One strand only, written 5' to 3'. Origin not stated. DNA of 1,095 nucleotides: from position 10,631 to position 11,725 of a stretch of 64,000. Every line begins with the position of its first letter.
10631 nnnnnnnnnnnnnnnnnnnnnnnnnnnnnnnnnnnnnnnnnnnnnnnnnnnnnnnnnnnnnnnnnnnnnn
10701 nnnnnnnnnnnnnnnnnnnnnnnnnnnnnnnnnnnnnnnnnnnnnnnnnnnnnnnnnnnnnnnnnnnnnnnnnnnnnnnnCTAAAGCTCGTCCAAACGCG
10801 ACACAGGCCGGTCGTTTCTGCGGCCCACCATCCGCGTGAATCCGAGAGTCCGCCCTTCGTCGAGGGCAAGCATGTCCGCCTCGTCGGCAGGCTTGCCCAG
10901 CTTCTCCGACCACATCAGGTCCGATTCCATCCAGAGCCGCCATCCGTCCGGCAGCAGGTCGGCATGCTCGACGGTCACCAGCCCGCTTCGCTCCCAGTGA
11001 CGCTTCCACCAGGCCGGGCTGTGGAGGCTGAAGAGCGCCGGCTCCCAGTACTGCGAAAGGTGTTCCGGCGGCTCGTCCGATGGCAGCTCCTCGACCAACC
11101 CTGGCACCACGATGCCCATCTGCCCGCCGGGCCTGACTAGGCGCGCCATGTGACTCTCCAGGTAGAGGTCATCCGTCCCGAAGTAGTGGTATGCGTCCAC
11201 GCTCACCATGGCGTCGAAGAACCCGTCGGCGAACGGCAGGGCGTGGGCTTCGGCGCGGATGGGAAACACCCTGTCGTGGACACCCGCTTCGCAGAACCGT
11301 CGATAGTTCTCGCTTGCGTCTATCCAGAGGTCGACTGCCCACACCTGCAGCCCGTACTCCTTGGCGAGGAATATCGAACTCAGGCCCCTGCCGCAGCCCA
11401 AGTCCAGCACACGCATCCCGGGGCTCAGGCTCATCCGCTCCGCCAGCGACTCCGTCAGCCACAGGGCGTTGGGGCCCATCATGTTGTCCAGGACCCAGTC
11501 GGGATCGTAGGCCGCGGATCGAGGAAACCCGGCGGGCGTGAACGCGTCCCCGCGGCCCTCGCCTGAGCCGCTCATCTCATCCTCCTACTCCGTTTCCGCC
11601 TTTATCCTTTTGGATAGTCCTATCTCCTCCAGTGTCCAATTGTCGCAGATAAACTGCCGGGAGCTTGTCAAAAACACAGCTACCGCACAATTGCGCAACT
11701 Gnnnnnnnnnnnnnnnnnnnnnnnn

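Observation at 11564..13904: Lone KAP NTPase gene sits on a 2.3-kb insertion bracketed by a perfect 16-bp direct repeat that splits a translationally coupled gene pair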

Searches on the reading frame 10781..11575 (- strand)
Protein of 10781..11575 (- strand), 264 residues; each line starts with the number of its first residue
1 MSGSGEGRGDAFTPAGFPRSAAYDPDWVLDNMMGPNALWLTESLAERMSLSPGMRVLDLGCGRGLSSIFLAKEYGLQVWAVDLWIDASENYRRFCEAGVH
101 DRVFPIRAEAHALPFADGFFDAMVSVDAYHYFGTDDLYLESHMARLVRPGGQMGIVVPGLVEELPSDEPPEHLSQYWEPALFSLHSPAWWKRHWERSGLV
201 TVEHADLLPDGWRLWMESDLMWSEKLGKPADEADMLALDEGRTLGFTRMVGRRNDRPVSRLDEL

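Call 5: search_protein_families(library=pfam, proteins=[window:10781-11575:-], max_evalue=0.01)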
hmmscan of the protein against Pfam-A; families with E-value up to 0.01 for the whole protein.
window:10781-11575:- (264 aa): 10 families
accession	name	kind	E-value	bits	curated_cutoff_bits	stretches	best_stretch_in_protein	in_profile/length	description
PF13649.12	Methyltransf_25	-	1.1e-15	58.5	27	1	56-151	1-97/97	Methyltransferase domain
PF08241.18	Methyltransf_11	-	4.2e-13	50.2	21.2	1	57-153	1-93/95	Methyltransferase domain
PF02353.26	CMAS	-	1.6e-09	37.9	27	1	44-153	54-162/273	Mycolic acid cyclopropane synthetase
PF13489.12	Methyltransf_23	-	2.4e-09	37.6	27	1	46-203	14-163/164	Methyltransferase domain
PF13847.12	Methyltransf_31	-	3e-09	37.1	27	1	51-177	2-129/145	Methyltransferase domain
PF08242.18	Methyltransf_12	-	7.4e-06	27.1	30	1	57-152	1-97/98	Methyltransferase domain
PF01209.24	Ubie_methyltran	-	8.2e-05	22.5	20.1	1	37-155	33-151/233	ubiE/COQ5 methyltransferase family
PF05175.20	MTS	-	0.0017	18.4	23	1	42-107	21-86/170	Methyltransferase small domain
PF03848.20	TehB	-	0.003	17.5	20.4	1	50-95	29-72/193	Tellurite resistance protein TehB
PF01728.25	FtsJ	-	0.0082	16.5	24.1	0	44-83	12-53/181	FtsJ-like methyltransferase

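Call 7: find_encoding_contigs(protein=window:10781-11575:-, flank=10000, max_places=10)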
Protein window:10781-11575:- (264 aa): 10 contigs read that carry it; 5 places shown.
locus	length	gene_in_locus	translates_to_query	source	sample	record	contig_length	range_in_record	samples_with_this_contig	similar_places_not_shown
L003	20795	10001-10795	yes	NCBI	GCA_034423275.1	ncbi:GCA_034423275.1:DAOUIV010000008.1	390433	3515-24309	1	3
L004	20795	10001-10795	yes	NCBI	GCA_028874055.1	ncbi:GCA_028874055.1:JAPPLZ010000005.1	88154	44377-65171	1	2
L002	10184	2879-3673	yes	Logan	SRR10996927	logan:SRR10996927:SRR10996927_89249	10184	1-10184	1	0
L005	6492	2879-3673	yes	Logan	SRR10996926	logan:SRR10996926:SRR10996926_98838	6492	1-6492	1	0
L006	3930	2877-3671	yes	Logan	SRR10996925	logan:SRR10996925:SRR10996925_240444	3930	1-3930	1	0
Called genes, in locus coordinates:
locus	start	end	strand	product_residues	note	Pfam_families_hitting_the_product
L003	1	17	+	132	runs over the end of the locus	PF12172:zf-ChsH2, PF01796:OB_ChsH2_C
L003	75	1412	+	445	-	PF22691:Thiolase_C_1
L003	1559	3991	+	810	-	PF11992:TgpA_N, PF01841:Transglut_core, PF13559:DUF4129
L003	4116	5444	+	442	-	PF22691:Thiolase_C_1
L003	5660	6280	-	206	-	PF05133:SPP1_portal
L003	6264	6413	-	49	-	-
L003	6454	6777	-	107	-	-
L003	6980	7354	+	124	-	-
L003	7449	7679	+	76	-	-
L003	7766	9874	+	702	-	PF07693:KAP_NTPase, PF13191:AAA_16, PF13401:AAA_22 (weak)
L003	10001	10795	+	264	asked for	PF02353:CMAS, PF13489:Methyltransf_23, PF13847:Methyltransf_31, PF08241:Methyltransf_11, PF08242:Methyltransf_12 (weak), PF13649:Methyltransf_25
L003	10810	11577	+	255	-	PF00702:Hydrolase, PF13419:HAD_2, PF13242:Hydrolase_like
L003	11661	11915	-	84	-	PF01649:Ribosomal_S20p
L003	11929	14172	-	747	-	PF13328:HD_4, PF01966:HD, PF04607:RelA_SpoT, PF02824:TGS, PF19296:RelA_AH, PF28438:RelA_RIS, PF13291:ACT_4, PF01842:ACT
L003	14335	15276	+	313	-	PF00005:ABC_tran, PF13304:AAA_21 (faint), PF13732:DrrA1-3_C (faint)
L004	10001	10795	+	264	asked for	PF02353:CMAS, PF13489:Methyltransf_23, PF13847:Methyltransf_31, PF08241:Methyltransf_11, PF08242:Methyltransf_12 (weak), PF13649:Methyltransf_25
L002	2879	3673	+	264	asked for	PF02353:CMAS, PF13489:Methyltransf_23, PF13847:Methyltransf_31, PF08241:Methyltransf_11, PF08242:Methyltransf_12 (weak), PF13649:Methyltransf_25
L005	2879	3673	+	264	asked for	PF02353:CMAS, PF13489:Methyltransf_23, PF13847:Methyltransf_31, PF08241:Methyltransf_11, PF08242:Methyltransf_12 (weak), PF13649:Methyltransf_25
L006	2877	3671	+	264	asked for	PF02353:CMAS, PF13489:Methyltransf_23, PF13847:Methyltransf_31, PF08241:Methyltransf_11, PF08242:Methyltransf_12 (weak), PF13649:Methyltransf_25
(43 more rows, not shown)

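Call 8: find_related_loci(query=window:10781-11575:-, collection=genome_contigs, flank=8000)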
Query window:10781-11575:- (264 aa) in genome_contigs; peptide patterns used: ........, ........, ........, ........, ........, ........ (x = any residue, [..] = any of these).
111 stretches matched a pattern; 65 encode a relative of the query (tblastn E <= 1e-3); 64 distinct loci.
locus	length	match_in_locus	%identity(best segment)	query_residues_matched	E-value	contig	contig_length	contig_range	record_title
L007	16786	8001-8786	91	1-262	7e-162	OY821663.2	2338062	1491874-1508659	MAG: Dehalococcoidia bacterium isolate 04ec0ed8-798b-4585-a8de-e3c995a4e665 genome assembly, chromosome: 1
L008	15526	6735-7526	89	1-264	1e-158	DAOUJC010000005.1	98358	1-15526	MAG TPA_asm: Dehalococcoidia bacterium isolate S32_241 k113_61852, whole genome shotgun sequence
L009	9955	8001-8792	86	1-264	1e-154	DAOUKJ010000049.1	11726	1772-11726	MAG TPA_asm: Dehalococcoidia bacterium isolate S5_322 k113_709743, whole genome shotgun sequence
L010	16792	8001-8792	82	1-264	9e-145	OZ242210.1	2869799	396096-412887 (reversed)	MAG: Dehalococcoidia bacterium isolate 2dcd4ef8-4200-4d3b-942c-b6f2e12e8c0d genome assembly, chromosome: 1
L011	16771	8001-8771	83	5-264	4e-145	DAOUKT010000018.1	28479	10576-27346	MAG TPA_asm: Dehalococcoidia bacterium isolate S7_359 k113_3718810, whole genome shotgun sequence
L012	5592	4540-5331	82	1-264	2e-145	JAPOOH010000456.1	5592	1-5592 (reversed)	MAG: Chloroflexota bacterium isolate APA_bin_2 c_000000613455, whole genome shotgun sequence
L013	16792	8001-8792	81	1-264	2e-143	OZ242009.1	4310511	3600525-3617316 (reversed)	MAG: Dehalococcoidia bacterium isolate 899261b6-bc8c-404b-9ed8-1f9bb82080cc genome assembly, chromosome: 1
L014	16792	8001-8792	80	1-264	3e-143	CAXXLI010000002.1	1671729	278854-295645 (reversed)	MAG: Dehalococcoidia bacterium isolate 9897fa5f-a7d9-472a-8fac-ec7462edf643 genome assembly, contig: contig_2, whole gen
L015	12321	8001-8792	81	1-264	2e-142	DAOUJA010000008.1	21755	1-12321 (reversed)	MAG TPA_asm: Dehalococcoidia bacterium isolate S32_235 k113_2403999, whole genome shotgun sequence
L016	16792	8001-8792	79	1-264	4e-142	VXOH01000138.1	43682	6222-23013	MAG: Chloroflexi bacterium isolate SB0662_bin_28 NODE_866_length_43682_cov_33.362986, whole genome shotgun sequence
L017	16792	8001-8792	80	1-264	3e-142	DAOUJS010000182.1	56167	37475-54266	MAG TPA_asm: Dehalococcoidia bacterium isolate S34_277 k113_162603, whole genome shotgun sequence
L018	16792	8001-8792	78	1-264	7e-142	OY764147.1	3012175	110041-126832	MAG: Dehalococcoidia bacterium isolate f074cb40-e989-4081-8985-b43b9a8eea1d genome assembly, chromosome: 1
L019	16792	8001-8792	80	1-264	2e-141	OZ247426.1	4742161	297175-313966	MAG: Dehalococcoidia bacterium isolate a97bc163-3bbb-412f-9a64-4bc878210a30 genome assembly, chromosome: 1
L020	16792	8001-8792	80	1-264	1e-141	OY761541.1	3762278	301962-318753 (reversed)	MAG: Dehalococcoidia bacterium isolate f9b9afb7-0d58-404f-89de-58ff16bbafec genome assembly, chromosome: 1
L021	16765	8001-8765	82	10-264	1e-141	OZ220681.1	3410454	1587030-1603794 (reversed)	MAG: Dehalococcoidia bacterium isolate b3870ce4-b2c0-4886-bd94-d5608d47d969 genome assembly, chromosome: 1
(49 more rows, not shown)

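Call 30: search_protein_families(library=padloc, proteins=[window:10781-11575:-, L009:7121-7918:+], max_evalue=0.01)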
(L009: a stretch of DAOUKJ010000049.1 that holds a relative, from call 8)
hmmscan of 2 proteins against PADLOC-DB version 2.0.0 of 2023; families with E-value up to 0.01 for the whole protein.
window:10781-11575:- (264 aa): 1 family
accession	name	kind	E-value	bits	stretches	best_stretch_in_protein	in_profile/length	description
PDLC04134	mad2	-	7.2e-16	56.1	1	42-179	281-415/492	mads_2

L009:7121-7918:+ (265 aa): 1 family
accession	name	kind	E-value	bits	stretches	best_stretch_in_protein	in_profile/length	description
PDLC04134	mad2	-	1.3e-17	61.8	1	40-147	293-396/492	mads_2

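Call 33: find_homologous_proteins(query=L009:7121-7918:+, max_evalue=1e-10)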
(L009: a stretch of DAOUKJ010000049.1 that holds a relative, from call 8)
Query L009:7121-7918:+ (265 aa): 183 proteins with E <= 1e-10 among 3218 candidates; the best 120 are listed.
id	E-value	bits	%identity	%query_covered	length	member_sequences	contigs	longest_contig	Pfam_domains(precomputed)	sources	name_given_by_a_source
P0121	1.5e-174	596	100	100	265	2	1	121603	PF13847.13,PF13489.13,PF13649.13,PF08241.19,PF08242.19,PF05401.17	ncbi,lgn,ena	-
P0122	2.3e-153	527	88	100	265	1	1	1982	PF13847.13,PF00398.27,PF13489.13,PF13649.13,PF08241.19,PF08242.19,PF05401.17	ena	-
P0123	5.9e-153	526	86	100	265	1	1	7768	PF13847.13,PF00398.27,PF13489.13,PF13649.13,PF08241.19,PF08242.19,PF05401.17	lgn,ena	-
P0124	4.4e-151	520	85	100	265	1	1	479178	PF13847.13,PF00398.27,PF13489.13,PF13649.13,PF08241.19,PF08242.19,PF05401.17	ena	-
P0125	4.6e-142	490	81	99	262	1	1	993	PF13847.13,PF13489.13,PF13649.13,PF08241.19,PF08242.19,PF05401.17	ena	-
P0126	5.7e-130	450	75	98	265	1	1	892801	PF13847.13,PF13489.13,PF13649.13,PF08241.19,PF08242.19,PF05401.17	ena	-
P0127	7.9e-122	424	74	98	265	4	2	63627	PF13847.13,PF00398.27,PF13649.13,PF08241.19,PF08242.19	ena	-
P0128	1.1e-83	299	55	95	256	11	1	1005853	PF13847.13,PF00398.27,PF13489.13,PF13649.13,PF08241.19,PF08242.19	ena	-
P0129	1.5e-83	298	54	97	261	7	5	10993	PF13489.13,PF13649.13,PF08241.19,PF08242.19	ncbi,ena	-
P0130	1.5e-83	298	54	97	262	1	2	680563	PF13847.13,PF00398.27,PF13489.13,PF13649.13,PF08241.19,PF08242.19,PF05401.17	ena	-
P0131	1.6e-83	298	57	95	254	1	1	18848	PF13847.13,PF13489.13,PF13649.13,PF08241.19,PF08242.19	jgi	jgi:SAM-dependent methyltransferase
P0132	2.6e-83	297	56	94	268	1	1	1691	PF13649.13,PF08241.19,PF08242.19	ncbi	-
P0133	4.5e-83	297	55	95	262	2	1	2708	PF13489.13,PF13649.13,PF08241.19,PF08242.19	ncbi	-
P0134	5.5e-83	296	56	98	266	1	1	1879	PF13489.13,PF13649.13,PF08241.19,PF08242.19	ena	-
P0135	1.5e-82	295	55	96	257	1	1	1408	PF13649.13,PF08241.19,PF08242.19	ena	-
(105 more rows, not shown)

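Call 35: find_encoding_contigs(protein=P0124, flank=5000, max_places=3)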
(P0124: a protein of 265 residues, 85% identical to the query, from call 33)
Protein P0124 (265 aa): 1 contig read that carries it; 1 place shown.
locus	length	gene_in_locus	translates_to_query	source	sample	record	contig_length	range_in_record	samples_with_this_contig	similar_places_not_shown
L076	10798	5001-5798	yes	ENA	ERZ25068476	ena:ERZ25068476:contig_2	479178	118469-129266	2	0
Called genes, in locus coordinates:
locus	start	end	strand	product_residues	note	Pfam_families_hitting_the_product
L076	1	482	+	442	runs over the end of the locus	PF22691:Thiolase_C_1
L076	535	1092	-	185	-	PF05133:SPP1_portal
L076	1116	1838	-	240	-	PF16510:P22_portal (weak)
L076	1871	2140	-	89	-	PF13936:HTH_38 (faint), PF13384:HTH_23 (weak)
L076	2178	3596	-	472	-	-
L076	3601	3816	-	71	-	-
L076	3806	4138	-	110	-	-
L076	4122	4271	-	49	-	-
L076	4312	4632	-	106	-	-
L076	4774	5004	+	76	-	-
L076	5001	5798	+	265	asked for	PF13489:Methyltransf_23 (weak), PF00398:RrnaAD (weak), PF05401:NodS (weak), PF13649:Methyltransf_25, PF13847:Methyltransf_31 (weak), PF08241:Methyltransf_11, PF08242:Methyltransf_12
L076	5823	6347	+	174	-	PF05163:DinB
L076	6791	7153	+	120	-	PF00702:Hydrolase, PF13419:HAD_2, PF13242:Hydrolase_like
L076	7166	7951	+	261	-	PF01209:Ubie_methyltran (weak), PF02353:CMAS, PF13489:Methyltransf_23, PF13847:Methyltransf_31 (weak), PF08241:Methyltransf_11, PF08242:Methyltransf_12 (weak), PF13649:Methyltransf_25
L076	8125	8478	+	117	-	PF07883:Cupin_2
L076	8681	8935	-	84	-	PF01649:Ribosomal_S20p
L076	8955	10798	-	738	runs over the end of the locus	PF13328:HD_4, PF01966:HD, PF04607:RelA_SpoT, PF02824:TGS, PF19296:RelA_AH, PF28438:RelA_RIS, PF13291:ACT_4, PF01842:ACT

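Call 36: find_encoding_contigs(protein=P0126, flank=5000, max_places=3)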
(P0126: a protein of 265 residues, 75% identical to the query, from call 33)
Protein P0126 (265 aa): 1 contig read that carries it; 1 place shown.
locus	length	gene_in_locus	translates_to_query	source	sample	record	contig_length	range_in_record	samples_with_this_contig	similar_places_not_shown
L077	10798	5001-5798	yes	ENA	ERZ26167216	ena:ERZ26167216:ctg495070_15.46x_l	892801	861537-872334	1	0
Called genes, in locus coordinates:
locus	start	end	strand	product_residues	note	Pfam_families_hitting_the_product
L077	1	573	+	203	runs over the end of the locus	PF00239:Resolvase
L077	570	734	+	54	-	-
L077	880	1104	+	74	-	-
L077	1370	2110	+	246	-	PF13701:DDE_Tnp_1_4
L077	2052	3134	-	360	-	PF01548:DEDD_Tnp_IS110, PF02371:Transposase_20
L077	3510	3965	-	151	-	-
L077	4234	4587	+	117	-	PF13701:DDE_Tnp_1_4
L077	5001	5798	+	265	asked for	PF13489:Methyltransf_23 (weak), PF05401:NodS (weak), PF13649:Methyltransf_25, PF13847:Methyltransf_31, PF08241:Methyltransf_11, PF08242:Methyltransf_12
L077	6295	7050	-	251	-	PF00903:Glyoxalase, PF18029:Glyoxalase_6 (weak)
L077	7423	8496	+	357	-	PF05598:DUF772, PF01609:DDE_Tnp_1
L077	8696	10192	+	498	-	PF09619:YscW, PF27154:ORF11_beta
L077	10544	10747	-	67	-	-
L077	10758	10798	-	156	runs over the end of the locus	PF08818:DUF1801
